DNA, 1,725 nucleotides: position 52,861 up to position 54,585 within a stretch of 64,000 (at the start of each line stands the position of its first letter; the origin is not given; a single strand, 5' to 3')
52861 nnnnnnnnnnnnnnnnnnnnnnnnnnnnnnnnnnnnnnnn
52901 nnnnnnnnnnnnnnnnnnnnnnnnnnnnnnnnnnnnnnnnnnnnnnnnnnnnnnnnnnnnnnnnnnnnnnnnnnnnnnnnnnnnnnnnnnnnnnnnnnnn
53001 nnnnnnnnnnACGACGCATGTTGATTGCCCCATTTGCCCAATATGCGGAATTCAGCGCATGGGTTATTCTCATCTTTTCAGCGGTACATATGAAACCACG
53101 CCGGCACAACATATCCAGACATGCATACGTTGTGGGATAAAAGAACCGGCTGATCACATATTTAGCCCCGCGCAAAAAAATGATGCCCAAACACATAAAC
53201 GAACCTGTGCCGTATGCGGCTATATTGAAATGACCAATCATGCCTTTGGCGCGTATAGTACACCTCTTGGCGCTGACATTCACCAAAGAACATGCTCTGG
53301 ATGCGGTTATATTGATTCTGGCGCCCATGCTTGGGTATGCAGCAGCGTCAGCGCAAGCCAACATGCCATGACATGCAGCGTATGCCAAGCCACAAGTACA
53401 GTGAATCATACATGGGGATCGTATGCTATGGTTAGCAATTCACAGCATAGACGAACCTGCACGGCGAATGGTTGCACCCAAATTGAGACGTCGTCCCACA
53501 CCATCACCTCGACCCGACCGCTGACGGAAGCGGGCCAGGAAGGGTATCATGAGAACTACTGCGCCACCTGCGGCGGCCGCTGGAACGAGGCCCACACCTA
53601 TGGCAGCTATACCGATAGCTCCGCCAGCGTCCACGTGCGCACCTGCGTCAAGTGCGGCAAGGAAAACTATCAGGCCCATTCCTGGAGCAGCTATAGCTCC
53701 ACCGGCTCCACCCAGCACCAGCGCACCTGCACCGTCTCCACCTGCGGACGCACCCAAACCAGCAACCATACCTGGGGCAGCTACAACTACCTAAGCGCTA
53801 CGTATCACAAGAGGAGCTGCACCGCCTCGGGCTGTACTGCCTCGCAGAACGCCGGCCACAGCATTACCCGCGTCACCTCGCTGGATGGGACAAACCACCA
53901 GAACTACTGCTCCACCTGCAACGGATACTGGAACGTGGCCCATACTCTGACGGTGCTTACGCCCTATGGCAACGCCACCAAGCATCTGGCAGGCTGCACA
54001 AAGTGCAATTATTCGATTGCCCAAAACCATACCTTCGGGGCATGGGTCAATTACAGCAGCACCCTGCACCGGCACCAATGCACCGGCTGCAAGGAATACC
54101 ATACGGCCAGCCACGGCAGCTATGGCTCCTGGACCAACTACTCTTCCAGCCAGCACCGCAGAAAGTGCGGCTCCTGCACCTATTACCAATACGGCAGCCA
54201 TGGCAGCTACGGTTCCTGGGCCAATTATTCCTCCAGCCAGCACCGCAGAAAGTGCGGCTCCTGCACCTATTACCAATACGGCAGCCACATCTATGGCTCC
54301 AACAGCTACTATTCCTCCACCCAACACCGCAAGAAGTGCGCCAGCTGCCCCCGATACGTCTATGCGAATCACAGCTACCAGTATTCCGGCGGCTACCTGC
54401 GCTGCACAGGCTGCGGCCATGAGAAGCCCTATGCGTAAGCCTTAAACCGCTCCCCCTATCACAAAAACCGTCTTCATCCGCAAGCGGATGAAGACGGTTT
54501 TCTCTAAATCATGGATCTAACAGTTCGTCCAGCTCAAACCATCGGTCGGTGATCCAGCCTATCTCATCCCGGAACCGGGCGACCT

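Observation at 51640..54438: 932-aa secreted protein ending in ~17 tandem His/Cys modules (H-x3-C-x2-C-x7-H)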

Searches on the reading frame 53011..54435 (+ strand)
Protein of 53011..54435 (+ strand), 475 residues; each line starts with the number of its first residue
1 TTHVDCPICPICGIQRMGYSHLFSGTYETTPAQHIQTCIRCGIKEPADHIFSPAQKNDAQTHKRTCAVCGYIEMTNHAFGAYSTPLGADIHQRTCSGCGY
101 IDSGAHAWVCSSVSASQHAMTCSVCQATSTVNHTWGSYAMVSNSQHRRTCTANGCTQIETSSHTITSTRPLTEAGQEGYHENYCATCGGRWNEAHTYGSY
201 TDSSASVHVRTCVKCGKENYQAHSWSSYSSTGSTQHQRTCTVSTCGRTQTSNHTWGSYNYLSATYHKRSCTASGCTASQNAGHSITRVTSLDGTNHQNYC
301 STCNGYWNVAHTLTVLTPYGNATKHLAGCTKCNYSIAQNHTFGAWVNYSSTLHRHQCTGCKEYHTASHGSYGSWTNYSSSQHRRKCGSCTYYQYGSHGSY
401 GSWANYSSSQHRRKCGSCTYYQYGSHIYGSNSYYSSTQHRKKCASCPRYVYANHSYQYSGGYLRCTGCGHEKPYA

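Call 30: find_homologous_proteins(query=window:53011-54435:+, max_evalue=0.00001)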
Query window:53011-54435:+ (475 aa): 521 proteins with E <= 0.00001 among 4304 candidates; the best 120 are listed.
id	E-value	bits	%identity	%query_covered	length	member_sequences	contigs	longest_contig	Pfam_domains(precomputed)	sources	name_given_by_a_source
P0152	2.8e-201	688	73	92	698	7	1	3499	-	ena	-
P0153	2.7e-46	177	37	55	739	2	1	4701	-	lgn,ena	-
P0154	7.2e-32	129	29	71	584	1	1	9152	PF08924.18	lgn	-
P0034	1.7e-27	115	30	87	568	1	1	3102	PF13306.13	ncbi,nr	ncbi:MAG: leucine-rich repeat protein, partial [Treponemataceae bacterium]|nr:leucine-rich repeat pr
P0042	3.0e-23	101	28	67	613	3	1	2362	-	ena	-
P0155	3.6e-19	87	29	52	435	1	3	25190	-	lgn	-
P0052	1.8e-18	85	30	63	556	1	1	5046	-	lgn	-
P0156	6.4e-18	83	29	38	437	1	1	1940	-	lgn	-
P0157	2.3e-17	81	31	56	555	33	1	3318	PF08924.18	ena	-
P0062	8.1e-17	80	41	28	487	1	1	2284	PF13306.13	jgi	-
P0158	1.7e-16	79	29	78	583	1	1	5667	PF00963.25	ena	-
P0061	2.1e-16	78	28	47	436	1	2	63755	-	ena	-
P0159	3.0e-16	78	30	56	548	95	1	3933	PF08924.18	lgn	-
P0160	3.6e-14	71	26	69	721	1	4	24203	PF00963.25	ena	-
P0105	1.6e-13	69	29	84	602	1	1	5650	-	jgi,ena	-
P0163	3.3e-12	64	27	69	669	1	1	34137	PF00963.25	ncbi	-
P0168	2.9e-11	61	27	46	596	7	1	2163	PF00963.25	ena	-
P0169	7.2e-11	60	26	82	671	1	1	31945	PF00963.25,PF25420.2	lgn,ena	-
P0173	6.0e-10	57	26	87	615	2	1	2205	PF00963.25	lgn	-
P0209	1.8e-8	52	46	29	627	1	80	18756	PF13306.13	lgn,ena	-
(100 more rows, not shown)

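Call 67: search_protein_families(library=pfam, proteins=[P0153, P0154, P0155, P0266, P0209], max_evalue=0.1)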
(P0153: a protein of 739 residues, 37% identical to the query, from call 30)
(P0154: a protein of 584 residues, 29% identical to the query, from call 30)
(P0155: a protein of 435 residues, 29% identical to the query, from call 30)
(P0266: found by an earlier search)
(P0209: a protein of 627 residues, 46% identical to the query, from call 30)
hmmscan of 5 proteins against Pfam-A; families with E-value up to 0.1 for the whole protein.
P0153 (739 aa): 0 families

P0154 (584 aa): 1 family
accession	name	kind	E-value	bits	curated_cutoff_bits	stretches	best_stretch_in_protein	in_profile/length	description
PF08924.17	Rv2525c_GlyHyd-like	-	4.7e-18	66.4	27.2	1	50-219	8-162/198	Rv2525c-like, glycoside hydrolase-like domain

P0155 (435 aa): 1 family
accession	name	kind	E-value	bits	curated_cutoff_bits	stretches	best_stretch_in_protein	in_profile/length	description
PF20576.3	HEWD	-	0.02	15.1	27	0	293-314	9-30/61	HEWD domain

P0266 (1137 aa): 3 families
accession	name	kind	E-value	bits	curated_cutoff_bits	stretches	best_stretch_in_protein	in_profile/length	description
PF00413.30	Peptidase_M10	-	6.3e-05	23.3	24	1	388-429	107-152/159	Matrixin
PF24292.1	DUF7479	-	0.019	15.5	27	1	847-881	4-38/60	Domain of unknown function (DUF7479)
PF16313.11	DUF4953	-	0.057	13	24.2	1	380-406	4-30/316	Met-zincin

P0209 (627 aa): 1 family
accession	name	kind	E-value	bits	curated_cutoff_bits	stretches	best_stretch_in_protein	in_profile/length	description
PF13306.12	LRR_5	-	2.5e-06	27.8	27.7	1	141-193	6-54/127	BspA type Leucine rich repeat region (6 copies)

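Call 78: search_protein_families(library=pfam, proteins=[P0168, P0158, P0173, P0163, P0169], max_evalue=0.01)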
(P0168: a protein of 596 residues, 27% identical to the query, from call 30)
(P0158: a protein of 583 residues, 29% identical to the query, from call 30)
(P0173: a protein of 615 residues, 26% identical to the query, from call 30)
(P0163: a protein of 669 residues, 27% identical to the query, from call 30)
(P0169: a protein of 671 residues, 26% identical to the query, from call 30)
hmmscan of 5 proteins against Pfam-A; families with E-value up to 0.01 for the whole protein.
P0168 (596 aa): 3 families
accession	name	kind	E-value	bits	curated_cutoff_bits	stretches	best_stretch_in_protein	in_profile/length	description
PF00963.24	Cohesin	-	1.3e-09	38.9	24.1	1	30-141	2-130/139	Cohesin domain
PF14283.11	CD1107-like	-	0.00019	21.8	26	1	533-594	91-156/158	Mobile element protein CD1107-like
PF25420.1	zf-C2H2_ZN292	-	0.003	18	27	0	234-249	10-25/33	ZN292-like C2H2 zinc finger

P0158 (583 aa): 1 family
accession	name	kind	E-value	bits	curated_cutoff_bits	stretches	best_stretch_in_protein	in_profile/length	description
PF00963.24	Cohesin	-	4.6e-07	30.5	24.1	1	29-124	10-123/139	Cohesin domain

P0173 (615 aa): 1 family
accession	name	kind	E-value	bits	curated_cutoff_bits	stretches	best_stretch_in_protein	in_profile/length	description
PF00963.24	Cohesin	-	2.3e-06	28.3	24.1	1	43-131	11-113/139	Cohesin domain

P0163 (669 aa): 1 family
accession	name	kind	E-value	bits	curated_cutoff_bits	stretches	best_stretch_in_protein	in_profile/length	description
PF00963.24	Cohesin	-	1.1e-11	45.6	24.1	1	30-145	3-126/139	Cohesin domain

P0169 (671 aa): 4 families
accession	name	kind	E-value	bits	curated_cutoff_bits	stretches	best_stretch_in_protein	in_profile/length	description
PF00963.24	Cohesin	-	1.7e-12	48.2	24.1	1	30-156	3-139/139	Cohesin domain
PF25420.1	zf-C2H2_ZN292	-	1e-05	25.8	27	0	375-387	8-20/33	ZN292-like C2H2 zinc finger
PF14283.11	CD1107-like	-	0.0001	22.6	26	1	597-670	86-157/158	Mobile element protein CD1107-like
PF18701.6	DUF5641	-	0.00068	20.3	23.1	0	367-430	29-92/94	Family of unknown function (DUF5641)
